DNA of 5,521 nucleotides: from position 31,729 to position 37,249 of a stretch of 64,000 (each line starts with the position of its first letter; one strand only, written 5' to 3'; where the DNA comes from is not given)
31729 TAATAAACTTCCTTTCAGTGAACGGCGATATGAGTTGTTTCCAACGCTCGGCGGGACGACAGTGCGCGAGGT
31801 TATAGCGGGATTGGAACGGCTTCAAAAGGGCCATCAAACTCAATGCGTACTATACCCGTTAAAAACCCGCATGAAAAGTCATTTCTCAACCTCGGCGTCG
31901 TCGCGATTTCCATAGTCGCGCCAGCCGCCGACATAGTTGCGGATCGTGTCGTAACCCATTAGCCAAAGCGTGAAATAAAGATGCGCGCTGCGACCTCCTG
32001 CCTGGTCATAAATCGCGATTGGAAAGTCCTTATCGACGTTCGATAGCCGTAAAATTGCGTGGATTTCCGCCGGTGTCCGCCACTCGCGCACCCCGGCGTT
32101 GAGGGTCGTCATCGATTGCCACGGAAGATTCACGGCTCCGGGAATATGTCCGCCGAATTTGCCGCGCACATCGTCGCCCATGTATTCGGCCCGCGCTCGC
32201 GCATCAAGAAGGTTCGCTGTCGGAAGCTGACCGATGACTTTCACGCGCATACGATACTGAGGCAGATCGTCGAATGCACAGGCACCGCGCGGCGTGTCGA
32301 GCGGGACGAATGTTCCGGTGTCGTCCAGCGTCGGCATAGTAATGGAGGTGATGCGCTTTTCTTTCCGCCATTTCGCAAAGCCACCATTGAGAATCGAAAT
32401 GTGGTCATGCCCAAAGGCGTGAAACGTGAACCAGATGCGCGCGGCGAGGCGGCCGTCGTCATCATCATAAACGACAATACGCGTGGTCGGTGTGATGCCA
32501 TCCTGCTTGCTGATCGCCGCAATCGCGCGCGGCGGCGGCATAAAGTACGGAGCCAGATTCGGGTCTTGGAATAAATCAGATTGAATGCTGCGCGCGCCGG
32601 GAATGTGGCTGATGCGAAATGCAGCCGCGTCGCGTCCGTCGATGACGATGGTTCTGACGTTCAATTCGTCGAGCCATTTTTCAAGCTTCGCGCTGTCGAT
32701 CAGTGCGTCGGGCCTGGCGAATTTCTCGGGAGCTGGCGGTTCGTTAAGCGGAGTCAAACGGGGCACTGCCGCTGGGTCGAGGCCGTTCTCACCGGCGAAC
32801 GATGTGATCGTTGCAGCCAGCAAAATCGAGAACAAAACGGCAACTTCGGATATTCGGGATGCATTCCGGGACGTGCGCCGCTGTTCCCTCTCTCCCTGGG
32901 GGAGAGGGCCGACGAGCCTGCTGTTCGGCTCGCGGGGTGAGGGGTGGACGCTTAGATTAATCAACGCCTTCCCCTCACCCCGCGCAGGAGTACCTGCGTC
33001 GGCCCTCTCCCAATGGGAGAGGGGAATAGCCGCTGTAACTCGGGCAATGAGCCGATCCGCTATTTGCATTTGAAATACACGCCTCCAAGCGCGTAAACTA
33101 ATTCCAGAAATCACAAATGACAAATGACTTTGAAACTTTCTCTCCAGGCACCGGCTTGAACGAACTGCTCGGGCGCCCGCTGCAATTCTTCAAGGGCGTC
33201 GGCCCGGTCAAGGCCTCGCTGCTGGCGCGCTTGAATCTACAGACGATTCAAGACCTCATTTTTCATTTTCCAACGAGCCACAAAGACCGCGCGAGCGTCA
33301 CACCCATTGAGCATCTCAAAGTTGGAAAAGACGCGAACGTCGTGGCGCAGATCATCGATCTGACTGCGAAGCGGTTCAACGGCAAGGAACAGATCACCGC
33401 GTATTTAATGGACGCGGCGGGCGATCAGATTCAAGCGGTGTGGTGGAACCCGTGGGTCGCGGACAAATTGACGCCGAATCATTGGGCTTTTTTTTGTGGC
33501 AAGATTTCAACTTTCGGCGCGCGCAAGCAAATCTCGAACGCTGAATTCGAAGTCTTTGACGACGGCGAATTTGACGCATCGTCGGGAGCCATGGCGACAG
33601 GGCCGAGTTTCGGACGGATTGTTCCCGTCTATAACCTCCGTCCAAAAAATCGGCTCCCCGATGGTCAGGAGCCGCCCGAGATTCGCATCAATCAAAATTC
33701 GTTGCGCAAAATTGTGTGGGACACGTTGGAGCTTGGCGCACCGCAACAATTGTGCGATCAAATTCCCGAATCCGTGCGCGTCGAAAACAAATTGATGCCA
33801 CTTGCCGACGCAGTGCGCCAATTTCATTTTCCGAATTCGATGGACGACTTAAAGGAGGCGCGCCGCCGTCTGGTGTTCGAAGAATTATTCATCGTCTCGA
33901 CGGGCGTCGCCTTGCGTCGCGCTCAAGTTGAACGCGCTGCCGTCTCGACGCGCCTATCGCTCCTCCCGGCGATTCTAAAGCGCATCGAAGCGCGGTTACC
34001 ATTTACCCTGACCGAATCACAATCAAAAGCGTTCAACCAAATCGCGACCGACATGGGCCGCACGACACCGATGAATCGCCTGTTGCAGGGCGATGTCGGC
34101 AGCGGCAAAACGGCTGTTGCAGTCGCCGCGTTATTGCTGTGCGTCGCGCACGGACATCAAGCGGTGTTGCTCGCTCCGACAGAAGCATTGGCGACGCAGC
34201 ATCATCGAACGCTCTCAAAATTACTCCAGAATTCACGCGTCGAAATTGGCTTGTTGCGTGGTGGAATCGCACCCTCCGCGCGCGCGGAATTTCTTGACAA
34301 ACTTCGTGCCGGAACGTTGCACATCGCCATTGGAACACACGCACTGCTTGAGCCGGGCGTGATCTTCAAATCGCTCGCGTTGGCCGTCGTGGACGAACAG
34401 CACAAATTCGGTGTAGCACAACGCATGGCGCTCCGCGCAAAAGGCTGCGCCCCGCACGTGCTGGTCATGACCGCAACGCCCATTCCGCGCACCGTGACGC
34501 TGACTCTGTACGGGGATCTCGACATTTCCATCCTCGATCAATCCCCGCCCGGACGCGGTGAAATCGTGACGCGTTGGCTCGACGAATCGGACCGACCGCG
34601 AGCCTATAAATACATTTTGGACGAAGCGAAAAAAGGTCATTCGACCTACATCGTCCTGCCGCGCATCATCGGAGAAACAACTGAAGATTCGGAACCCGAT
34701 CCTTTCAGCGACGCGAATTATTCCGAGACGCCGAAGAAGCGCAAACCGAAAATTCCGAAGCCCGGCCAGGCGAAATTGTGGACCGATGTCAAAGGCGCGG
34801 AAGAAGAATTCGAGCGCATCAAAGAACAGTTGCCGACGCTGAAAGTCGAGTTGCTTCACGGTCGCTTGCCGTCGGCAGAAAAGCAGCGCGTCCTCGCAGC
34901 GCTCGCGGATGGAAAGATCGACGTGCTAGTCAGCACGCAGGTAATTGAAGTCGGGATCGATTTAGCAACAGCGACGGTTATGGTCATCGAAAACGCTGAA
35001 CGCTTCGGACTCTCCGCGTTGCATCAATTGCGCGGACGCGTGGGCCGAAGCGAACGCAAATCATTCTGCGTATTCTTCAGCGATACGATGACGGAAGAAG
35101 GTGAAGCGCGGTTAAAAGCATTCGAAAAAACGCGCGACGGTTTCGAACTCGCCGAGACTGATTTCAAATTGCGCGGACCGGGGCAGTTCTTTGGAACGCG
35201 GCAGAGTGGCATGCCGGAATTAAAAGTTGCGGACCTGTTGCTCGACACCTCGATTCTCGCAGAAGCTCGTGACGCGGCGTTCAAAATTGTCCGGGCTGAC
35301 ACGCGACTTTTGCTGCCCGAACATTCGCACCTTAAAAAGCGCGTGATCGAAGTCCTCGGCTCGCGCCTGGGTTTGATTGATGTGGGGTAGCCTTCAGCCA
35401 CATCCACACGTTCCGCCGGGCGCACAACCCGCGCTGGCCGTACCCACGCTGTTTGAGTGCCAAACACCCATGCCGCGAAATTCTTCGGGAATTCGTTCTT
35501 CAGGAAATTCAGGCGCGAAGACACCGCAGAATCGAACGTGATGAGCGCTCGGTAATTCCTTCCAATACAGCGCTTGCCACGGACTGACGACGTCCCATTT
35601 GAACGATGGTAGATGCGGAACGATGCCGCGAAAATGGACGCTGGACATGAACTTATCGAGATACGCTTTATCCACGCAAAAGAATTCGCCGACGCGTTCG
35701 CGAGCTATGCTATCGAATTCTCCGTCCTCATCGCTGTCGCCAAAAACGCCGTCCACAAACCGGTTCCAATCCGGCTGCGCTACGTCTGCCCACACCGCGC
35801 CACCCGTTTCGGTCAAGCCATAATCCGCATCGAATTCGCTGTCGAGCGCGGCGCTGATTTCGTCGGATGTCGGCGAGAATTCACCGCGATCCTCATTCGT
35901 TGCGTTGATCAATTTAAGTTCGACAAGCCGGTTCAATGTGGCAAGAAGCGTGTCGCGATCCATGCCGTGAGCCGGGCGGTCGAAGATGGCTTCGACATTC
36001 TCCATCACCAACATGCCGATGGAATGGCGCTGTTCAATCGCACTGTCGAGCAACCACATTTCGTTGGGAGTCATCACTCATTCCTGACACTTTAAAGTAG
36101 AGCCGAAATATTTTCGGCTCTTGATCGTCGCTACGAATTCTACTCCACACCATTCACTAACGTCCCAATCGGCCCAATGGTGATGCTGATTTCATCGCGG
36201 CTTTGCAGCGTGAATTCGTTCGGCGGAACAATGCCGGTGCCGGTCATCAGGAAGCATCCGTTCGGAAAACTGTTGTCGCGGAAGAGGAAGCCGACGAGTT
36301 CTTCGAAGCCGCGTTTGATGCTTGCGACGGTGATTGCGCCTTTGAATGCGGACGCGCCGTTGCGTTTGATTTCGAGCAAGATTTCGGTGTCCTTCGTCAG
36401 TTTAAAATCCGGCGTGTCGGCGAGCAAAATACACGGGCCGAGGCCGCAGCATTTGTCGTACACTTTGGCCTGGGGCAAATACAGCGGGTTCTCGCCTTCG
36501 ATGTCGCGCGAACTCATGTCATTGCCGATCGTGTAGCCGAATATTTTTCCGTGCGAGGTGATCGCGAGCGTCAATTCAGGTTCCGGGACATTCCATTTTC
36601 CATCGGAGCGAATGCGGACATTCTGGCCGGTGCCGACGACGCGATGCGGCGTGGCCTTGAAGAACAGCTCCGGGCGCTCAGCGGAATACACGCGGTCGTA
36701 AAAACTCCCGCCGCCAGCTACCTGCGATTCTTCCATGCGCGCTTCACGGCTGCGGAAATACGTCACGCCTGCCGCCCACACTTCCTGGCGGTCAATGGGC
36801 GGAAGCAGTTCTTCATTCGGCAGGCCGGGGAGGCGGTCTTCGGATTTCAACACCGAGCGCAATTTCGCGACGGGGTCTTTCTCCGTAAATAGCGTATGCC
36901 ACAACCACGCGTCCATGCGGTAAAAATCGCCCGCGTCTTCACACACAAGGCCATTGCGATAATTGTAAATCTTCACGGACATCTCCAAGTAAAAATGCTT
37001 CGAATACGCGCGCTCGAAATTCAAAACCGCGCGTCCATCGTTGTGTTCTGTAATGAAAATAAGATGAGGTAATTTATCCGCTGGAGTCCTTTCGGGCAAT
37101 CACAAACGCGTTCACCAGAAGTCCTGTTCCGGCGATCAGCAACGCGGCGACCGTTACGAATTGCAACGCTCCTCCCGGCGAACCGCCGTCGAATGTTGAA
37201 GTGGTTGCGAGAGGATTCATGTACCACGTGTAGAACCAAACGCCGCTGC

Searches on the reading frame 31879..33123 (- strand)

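Call 91: search_protein_families(library=pfam, proteins=[window:31879-33123:-], max_evalue=0.00001)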
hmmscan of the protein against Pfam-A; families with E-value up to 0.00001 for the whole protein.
window:31879-33123:- (414 aa): 1 family
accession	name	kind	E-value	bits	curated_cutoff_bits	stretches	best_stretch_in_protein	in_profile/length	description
PF00581.25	Rhodanese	-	9e-32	110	22.2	2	145-254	3-101/102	Rhodanese-like domain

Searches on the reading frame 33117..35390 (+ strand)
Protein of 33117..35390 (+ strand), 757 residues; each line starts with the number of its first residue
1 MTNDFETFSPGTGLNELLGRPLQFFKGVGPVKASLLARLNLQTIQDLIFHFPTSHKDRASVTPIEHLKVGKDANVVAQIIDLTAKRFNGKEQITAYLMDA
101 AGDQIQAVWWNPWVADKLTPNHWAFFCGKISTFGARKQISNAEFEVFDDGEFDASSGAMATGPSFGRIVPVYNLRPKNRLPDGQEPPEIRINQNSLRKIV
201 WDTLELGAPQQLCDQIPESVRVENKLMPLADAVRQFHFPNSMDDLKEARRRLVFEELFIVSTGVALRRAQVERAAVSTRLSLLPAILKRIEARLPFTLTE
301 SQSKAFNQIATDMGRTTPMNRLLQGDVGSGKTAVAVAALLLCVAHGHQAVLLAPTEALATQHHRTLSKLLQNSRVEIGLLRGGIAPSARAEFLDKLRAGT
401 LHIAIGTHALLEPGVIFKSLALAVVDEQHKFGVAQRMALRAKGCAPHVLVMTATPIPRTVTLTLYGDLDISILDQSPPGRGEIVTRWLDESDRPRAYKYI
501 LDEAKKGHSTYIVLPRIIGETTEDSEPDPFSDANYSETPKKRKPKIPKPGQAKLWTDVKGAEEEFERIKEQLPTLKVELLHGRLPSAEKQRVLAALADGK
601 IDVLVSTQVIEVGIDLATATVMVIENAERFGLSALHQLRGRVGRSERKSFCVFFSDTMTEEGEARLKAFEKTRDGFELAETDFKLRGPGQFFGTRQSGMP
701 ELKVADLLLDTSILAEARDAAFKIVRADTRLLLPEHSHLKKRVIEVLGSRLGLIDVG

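Call 29: search_protein_families(library=pfam, proteins=[window:33117-35390:+], max_evalue=0.001)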
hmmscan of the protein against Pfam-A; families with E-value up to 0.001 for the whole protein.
window:33117-35390:+ (757 aa): 6 families
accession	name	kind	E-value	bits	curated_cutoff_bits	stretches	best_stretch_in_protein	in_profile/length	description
PF00270.35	DEAD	-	1.3e-21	77.5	26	1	299-460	1-164/167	DEAD/DEAH box helicase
PF00271.37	Helicase_C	-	2e-20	73.5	23.5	1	565-645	31-109/110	Helicase conserved C-terminal domain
PF19833.4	RecG_dom3_C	-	5.5e-16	58.8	26.8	1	672-746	1-76/87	ATP-dependent DNA helicase RecG, domain 3, C-terminal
PF17191.10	RecG_wedge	-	8.2e-16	58.4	23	1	22-149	2-130/162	RecG wedge domain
PF04851.21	ResIII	-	3.5e-08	34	22.5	1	297-455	3-162/164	Type III restriction enzyme, res subunit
PF22590.2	Cas3-like_C_2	-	2e-07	31.7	27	1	557-646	11-105/106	CRISPR-associated nuclease/helicase Cas3, C-terminal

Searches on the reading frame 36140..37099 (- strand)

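Call 29: search_protein_families(library=pfam, proteins=[window:36140-37099:-], max_evalue=0.001)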
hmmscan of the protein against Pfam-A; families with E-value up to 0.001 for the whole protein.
window:36140-37099:- (319 aa): 1 family
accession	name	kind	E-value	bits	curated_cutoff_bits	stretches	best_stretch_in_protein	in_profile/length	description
PF01557.24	FAA_hydrolase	-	4.8e-15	56.2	23.9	1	142-318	30-213/214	Fumarylacetoacetate (FAA) hydrolase C-terminal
